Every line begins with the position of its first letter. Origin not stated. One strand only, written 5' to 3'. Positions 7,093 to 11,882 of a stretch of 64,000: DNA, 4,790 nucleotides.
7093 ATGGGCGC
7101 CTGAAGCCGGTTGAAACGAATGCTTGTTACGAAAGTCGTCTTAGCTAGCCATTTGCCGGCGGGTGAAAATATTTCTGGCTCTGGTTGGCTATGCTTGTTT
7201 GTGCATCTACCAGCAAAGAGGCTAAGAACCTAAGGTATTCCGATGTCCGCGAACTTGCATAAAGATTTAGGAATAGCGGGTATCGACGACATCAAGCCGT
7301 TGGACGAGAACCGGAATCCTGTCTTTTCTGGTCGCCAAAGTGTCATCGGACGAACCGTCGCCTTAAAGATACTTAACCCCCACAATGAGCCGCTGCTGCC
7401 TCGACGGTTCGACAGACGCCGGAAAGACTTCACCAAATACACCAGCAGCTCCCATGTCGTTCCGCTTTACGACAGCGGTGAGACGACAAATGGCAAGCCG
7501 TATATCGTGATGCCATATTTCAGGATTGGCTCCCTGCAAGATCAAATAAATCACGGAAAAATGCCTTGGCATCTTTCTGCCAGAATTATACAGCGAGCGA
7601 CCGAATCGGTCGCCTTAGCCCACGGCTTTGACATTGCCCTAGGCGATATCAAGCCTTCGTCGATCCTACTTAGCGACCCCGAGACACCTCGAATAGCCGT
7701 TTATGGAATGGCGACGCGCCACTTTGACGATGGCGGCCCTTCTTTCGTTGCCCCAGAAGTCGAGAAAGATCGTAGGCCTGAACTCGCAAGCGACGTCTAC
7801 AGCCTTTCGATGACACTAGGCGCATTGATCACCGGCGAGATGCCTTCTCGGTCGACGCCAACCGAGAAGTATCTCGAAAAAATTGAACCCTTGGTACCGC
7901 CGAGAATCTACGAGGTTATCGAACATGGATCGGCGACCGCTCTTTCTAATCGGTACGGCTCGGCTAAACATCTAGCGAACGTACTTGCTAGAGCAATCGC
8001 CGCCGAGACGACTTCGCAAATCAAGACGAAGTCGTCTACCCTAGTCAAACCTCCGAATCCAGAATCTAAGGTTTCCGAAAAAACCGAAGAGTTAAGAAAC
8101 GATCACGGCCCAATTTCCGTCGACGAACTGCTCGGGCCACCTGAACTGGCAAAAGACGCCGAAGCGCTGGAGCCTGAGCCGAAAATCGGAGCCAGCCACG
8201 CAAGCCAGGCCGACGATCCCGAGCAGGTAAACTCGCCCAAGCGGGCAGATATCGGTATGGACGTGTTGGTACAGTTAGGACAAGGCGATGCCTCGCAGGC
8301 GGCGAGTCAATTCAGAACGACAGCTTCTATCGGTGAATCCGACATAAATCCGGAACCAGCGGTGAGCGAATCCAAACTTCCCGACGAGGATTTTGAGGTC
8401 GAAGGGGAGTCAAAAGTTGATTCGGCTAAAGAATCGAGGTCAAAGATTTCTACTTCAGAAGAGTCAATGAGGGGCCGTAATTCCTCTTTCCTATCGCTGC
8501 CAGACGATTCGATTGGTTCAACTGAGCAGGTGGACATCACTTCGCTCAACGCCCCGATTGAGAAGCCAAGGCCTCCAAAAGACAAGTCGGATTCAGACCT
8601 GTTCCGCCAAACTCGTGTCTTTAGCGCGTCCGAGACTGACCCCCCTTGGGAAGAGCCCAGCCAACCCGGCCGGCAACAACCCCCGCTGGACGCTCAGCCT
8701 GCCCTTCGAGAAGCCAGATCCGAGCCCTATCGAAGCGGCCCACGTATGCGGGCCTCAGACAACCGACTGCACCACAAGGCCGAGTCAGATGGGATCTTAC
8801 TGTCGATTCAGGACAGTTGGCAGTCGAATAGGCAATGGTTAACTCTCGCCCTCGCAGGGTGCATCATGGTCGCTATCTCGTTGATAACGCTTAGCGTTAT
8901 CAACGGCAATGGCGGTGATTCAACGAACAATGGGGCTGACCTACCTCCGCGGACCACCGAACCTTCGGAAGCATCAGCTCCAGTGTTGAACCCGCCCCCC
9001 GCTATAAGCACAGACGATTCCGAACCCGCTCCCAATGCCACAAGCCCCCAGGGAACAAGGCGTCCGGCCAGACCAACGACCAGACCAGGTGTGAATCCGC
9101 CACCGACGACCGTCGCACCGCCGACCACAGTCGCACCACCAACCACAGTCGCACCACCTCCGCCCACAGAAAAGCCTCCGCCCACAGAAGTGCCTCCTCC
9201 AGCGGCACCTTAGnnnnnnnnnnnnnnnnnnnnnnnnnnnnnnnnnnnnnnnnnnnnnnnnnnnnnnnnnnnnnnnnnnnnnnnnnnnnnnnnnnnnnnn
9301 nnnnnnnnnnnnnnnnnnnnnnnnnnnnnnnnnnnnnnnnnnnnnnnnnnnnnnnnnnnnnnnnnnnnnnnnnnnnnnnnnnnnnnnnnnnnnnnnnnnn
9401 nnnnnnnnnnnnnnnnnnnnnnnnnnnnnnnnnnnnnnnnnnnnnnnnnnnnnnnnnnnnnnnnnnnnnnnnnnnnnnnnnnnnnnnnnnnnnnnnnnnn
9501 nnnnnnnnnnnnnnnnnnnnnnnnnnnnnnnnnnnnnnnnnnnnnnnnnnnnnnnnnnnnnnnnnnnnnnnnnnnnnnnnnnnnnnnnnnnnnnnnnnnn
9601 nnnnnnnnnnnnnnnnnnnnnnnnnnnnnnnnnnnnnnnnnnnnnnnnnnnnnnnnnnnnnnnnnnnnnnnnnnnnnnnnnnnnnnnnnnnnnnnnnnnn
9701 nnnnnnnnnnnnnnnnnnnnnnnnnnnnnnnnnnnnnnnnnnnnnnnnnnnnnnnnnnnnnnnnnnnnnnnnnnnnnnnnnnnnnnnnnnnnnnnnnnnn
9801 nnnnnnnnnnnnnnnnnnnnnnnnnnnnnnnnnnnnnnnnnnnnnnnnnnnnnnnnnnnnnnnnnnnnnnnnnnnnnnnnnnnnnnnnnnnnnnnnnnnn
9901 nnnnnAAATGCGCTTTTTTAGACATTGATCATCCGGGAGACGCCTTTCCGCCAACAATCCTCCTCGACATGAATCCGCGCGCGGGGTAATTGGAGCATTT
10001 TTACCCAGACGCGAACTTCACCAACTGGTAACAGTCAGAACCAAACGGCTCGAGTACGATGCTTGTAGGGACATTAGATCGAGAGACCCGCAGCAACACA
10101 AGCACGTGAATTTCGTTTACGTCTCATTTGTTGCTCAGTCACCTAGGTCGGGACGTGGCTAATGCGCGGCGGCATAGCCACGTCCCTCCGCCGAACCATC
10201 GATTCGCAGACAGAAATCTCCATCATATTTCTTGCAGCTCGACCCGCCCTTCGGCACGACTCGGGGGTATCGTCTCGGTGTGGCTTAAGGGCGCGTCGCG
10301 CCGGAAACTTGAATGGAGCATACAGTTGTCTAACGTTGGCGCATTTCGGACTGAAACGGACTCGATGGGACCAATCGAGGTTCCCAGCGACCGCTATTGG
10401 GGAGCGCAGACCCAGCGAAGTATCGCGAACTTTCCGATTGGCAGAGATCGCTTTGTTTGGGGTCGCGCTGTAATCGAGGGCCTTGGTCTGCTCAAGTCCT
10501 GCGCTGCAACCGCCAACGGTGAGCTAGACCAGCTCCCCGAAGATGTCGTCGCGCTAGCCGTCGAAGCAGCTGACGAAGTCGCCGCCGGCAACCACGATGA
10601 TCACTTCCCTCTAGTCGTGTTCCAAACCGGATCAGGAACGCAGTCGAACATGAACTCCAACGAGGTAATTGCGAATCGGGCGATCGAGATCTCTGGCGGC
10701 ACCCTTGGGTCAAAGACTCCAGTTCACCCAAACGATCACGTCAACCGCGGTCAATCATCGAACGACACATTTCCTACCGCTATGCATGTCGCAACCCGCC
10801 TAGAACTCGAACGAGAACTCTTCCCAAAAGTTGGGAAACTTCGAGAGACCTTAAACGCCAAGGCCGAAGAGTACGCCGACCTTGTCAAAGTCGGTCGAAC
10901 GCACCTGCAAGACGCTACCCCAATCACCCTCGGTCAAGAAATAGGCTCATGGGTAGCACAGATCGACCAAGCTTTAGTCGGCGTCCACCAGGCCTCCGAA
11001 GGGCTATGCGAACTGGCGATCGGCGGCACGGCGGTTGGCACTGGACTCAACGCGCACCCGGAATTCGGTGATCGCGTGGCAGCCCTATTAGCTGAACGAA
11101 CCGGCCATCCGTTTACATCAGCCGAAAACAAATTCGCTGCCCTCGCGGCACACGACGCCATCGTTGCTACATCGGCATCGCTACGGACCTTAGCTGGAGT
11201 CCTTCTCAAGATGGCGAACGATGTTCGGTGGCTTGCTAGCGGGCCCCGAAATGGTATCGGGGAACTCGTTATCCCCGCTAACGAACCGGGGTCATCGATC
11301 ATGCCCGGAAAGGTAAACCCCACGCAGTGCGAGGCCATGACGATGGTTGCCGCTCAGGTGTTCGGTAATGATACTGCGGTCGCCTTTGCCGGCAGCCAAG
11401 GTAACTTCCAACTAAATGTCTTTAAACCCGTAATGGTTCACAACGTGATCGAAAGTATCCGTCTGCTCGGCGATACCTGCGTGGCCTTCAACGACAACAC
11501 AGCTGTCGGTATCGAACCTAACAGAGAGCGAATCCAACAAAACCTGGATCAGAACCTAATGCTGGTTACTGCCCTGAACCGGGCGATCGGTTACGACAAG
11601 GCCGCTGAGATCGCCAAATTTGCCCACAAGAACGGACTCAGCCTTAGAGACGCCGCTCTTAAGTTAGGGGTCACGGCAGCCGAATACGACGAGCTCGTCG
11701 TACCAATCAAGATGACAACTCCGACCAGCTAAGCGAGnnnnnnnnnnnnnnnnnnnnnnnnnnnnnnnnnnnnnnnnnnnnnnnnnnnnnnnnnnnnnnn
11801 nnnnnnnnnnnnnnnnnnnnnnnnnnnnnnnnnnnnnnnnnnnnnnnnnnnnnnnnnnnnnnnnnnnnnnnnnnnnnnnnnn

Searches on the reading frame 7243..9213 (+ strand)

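Call 71: search_protein_families(library=pfam, proteins=[window:7243-9213:+], max_evalue=0.00001)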
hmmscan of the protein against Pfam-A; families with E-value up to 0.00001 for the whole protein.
window:7243-9213:+ (656 aa): 2 families
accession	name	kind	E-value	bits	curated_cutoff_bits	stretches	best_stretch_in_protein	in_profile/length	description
PF00069.31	Pkinase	-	5.8e-15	55.8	31.7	1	27-216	15-212/263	Protein kinase domain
PF07714.23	PK_Tyr_Ser-Thr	-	3e-08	33.7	23.1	1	36-215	28-218/258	Protein tyrosine and serine/threonine kinase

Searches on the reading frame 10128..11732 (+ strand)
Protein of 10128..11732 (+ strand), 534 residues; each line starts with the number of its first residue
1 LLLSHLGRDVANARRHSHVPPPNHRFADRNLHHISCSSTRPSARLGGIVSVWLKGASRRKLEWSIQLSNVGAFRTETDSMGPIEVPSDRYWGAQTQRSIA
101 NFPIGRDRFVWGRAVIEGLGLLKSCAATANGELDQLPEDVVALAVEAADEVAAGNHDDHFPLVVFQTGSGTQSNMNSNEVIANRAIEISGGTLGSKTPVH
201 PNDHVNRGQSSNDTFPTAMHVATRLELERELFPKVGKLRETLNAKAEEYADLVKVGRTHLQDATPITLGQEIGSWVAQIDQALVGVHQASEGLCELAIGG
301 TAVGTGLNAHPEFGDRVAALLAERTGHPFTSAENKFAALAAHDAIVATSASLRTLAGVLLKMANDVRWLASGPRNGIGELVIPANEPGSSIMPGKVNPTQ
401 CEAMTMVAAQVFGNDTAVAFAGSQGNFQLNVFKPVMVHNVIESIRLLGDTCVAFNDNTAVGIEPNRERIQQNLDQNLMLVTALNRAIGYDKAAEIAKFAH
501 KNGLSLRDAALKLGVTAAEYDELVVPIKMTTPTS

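Call 22: search_protein_families(library=pfam, proteins=[window:10128-11732:+], max_evalue=0.0001)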
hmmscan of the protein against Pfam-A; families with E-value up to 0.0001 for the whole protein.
window:10128-11732:+ (534 aa): 2 families
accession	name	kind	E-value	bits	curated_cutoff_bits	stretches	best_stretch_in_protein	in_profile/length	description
PF00206.25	Lyase_1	-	6.7e-104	348.1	27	1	81-413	1-312/312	Lyase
PF10415.14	FumaraseC_C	-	4.4e-20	72.3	32.5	1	479-530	1-53/54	Fumarase C C-terminus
